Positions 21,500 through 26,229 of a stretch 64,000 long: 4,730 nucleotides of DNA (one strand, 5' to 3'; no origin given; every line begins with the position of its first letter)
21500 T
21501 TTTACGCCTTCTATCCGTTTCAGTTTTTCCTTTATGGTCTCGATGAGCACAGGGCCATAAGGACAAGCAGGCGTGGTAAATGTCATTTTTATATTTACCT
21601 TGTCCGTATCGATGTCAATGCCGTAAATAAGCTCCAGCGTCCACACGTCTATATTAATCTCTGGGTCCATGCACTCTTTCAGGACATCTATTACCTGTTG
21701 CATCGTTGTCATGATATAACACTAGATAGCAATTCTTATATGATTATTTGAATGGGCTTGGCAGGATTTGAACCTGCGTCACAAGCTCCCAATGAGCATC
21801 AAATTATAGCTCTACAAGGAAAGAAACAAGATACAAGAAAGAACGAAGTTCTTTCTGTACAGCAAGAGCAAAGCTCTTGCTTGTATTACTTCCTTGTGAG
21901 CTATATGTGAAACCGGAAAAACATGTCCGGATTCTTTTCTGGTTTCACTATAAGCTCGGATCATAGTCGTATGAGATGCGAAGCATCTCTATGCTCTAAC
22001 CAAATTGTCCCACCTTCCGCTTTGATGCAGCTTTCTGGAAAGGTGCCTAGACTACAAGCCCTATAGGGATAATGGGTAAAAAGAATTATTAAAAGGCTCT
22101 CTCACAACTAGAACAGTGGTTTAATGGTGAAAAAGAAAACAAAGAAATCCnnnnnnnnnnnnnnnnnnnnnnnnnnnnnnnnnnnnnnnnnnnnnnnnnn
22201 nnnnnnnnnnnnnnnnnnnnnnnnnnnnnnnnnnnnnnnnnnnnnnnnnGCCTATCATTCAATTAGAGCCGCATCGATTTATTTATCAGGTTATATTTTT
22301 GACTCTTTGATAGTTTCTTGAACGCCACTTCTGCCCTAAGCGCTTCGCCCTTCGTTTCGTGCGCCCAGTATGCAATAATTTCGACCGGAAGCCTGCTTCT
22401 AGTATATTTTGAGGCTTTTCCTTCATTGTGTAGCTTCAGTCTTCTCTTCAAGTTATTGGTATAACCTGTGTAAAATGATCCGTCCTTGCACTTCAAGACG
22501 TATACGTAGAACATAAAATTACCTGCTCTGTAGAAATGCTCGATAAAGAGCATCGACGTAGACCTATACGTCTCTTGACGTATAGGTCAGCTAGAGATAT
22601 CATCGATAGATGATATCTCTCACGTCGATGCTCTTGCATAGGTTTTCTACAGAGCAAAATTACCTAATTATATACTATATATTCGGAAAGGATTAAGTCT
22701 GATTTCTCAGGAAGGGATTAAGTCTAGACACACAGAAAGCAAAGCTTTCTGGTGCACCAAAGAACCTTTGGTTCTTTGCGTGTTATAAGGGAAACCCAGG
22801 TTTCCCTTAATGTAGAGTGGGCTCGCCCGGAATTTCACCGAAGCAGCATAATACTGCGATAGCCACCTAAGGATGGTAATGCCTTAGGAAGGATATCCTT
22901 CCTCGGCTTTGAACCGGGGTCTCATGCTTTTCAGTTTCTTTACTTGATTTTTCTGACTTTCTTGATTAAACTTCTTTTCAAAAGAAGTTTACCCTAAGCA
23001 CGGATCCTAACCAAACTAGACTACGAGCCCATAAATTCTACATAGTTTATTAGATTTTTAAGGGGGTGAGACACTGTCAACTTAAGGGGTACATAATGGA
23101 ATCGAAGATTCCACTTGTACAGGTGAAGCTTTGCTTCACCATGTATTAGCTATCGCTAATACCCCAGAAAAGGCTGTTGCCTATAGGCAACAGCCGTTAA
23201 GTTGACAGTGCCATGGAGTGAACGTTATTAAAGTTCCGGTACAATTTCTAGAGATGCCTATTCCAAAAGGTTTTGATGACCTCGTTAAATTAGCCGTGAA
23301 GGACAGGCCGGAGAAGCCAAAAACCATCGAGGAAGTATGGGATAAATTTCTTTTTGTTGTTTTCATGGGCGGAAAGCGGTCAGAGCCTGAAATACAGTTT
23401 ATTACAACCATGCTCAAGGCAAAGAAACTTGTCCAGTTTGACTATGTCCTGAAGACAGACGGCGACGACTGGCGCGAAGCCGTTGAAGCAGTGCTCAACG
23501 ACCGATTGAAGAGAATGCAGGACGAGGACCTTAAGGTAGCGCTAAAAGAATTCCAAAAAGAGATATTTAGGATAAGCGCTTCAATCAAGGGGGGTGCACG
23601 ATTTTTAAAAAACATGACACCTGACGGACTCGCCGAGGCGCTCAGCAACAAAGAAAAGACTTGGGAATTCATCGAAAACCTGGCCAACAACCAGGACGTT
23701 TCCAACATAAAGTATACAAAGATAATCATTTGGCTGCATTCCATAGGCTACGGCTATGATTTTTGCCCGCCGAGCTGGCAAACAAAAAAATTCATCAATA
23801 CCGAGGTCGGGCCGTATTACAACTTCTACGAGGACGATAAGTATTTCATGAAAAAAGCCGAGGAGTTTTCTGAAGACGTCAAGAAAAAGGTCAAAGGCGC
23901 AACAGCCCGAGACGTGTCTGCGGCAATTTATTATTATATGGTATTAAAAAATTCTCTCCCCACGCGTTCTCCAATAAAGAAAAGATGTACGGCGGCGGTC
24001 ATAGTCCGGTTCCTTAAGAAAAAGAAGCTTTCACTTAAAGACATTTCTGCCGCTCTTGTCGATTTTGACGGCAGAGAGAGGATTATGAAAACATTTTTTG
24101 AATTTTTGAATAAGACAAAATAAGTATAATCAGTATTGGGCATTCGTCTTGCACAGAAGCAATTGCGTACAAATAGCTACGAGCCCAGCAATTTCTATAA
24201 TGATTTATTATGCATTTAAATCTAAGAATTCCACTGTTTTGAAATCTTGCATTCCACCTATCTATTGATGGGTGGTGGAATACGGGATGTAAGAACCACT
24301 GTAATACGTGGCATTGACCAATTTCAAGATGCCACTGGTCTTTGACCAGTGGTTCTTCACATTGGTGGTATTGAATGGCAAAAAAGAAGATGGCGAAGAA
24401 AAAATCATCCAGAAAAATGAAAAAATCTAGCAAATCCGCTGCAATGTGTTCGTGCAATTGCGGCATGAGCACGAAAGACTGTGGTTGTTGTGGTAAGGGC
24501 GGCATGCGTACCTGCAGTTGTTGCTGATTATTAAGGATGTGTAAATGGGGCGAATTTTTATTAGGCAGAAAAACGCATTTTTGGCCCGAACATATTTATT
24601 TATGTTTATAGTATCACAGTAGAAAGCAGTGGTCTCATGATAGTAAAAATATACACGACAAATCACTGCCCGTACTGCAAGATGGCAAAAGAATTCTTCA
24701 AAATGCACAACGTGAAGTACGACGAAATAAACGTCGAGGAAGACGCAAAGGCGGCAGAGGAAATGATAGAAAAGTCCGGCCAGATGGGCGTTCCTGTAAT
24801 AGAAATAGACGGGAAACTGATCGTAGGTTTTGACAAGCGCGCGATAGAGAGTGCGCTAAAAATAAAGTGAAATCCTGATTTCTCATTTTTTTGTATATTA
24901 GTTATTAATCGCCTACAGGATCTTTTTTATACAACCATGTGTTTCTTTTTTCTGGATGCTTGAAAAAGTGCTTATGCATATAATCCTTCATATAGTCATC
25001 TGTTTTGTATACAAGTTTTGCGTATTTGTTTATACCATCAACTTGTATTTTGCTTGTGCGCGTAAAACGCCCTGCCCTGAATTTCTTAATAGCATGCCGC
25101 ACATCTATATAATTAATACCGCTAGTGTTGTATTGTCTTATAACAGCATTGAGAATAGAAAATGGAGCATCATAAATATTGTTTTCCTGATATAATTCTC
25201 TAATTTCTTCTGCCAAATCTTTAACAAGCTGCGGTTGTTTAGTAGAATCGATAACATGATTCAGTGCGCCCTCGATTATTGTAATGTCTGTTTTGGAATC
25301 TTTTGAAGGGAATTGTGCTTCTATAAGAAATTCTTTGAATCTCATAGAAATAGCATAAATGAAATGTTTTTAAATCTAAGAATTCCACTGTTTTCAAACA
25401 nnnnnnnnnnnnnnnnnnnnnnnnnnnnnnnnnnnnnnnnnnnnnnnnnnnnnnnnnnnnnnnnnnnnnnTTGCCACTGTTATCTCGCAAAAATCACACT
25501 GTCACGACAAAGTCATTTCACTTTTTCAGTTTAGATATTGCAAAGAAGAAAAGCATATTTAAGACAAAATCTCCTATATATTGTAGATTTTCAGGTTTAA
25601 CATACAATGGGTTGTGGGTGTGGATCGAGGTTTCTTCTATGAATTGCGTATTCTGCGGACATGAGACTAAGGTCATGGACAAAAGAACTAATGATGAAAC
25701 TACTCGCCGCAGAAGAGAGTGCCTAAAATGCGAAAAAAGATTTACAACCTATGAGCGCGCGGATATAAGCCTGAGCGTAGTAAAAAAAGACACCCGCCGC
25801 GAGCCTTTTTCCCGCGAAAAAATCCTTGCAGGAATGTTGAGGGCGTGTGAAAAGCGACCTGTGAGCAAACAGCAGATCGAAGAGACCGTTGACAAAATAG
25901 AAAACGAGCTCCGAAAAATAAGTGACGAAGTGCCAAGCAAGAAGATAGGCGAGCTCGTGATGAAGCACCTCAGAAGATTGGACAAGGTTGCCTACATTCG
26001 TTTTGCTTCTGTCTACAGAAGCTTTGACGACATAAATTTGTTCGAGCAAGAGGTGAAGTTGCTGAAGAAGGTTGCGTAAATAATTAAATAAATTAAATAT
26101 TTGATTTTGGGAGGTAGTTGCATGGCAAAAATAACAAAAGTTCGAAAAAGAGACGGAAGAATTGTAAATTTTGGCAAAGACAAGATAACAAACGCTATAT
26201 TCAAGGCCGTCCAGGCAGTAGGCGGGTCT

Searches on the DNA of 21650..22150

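Call 83: search_rna_families(source=window, start=21650, end=22150, threshold=evalue, max_evalue=1, show_alignments=2)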
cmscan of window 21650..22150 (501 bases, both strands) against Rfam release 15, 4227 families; matches with E-value up to 1: 3.
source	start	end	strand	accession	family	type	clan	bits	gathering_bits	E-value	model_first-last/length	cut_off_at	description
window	21829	21891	-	RF04352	Plastid-psbA-4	Cis-reg;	CL00153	23.3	56.8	0.13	1-61/61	no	Plastid-psbA-4 3UTR RNA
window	21831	21890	+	RF04344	Plastid-psbA-3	Cis-reg;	CL00153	22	48.4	0.15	1-57/57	no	Plastid-psbA-3 3UTR RNA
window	21752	21788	+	RF04354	Plastid-ycf2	Cis-reg;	-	19.2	65.7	0.25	1-75/75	no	Plastid-ycf2 5UTR RNA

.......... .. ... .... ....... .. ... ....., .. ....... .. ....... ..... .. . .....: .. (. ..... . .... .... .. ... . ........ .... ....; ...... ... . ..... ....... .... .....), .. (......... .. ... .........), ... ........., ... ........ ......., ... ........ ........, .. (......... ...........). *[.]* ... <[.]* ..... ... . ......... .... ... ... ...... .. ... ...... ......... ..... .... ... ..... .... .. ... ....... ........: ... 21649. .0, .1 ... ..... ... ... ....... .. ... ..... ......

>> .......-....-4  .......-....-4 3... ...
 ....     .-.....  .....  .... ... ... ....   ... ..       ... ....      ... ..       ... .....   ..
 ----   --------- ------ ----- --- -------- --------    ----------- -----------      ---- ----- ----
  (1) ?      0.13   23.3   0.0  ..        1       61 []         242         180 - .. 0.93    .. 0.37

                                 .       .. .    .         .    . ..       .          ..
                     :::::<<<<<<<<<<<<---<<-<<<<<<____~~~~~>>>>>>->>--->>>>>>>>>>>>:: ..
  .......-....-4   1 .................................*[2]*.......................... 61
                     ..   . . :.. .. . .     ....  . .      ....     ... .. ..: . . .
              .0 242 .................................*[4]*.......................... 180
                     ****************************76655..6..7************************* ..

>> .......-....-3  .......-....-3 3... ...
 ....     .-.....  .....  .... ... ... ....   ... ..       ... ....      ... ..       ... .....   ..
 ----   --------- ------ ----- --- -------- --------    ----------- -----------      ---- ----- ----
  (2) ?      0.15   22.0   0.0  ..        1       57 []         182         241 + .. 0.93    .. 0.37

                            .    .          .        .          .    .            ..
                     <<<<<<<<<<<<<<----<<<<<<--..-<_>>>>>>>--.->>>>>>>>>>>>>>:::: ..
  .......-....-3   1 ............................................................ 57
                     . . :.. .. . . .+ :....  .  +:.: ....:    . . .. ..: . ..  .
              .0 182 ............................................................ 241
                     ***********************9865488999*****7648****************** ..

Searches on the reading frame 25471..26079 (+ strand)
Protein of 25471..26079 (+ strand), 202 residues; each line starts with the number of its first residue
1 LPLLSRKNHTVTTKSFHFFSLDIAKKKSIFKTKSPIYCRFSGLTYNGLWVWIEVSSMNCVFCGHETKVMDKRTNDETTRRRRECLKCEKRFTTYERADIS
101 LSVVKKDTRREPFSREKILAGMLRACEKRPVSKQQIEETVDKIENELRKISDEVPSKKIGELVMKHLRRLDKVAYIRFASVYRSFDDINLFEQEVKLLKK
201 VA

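Call 100: search_protein_families(library=pfam, proteins=[window:25471-26079:+], max_evalue=0.00001)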
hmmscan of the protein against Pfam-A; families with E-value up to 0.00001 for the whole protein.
window:25471-26079:+ (202 aa): 2 families
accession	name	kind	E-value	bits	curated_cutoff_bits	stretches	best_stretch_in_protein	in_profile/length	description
PF03477.21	ATP-cone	-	1.7e-23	83.4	25.8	1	102-187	2-87/88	ATP cone domain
PF22811.2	Zn_ribbon_NrdR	-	2e-13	50.5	27.2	1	57-95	1-42/42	Transcriptional repressor NrdR-like, N-terminal domain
